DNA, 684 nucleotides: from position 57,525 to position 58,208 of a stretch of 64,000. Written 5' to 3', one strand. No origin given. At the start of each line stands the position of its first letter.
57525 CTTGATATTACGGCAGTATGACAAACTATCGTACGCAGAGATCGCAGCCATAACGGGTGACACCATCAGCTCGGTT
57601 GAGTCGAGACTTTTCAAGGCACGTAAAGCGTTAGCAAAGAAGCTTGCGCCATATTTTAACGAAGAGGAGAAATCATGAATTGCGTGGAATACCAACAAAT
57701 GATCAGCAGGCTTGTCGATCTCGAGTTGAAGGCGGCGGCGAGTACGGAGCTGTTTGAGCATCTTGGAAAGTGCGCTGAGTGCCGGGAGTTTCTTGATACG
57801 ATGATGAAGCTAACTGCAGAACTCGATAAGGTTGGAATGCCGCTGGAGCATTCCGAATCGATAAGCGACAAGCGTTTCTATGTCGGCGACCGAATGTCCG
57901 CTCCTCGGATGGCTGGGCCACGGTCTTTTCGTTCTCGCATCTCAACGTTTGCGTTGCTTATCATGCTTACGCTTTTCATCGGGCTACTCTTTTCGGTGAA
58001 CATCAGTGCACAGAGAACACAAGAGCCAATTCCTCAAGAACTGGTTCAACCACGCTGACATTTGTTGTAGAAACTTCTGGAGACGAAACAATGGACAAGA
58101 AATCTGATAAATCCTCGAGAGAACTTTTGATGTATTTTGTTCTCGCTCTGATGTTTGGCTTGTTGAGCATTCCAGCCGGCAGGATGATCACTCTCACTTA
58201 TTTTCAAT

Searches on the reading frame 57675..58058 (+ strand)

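Call 42: search_protein_families(library=pfam, proteins=[window:57675-58058:+], max_evalue=0.1)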
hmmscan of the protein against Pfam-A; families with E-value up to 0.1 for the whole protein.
window:57675-58058:+ (127 aa): 2 families
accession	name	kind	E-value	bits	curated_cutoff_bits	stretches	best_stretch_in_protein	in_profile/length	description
PF13490.11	zf-HC2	-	0.00022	21.7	22.2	1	3-37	1-35/35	Putative zinc-finger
PF06143.16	Baculo_11_kDa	-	0.061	13.4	28.4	1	89-116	40-67/84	Baculovirus 11 kDa family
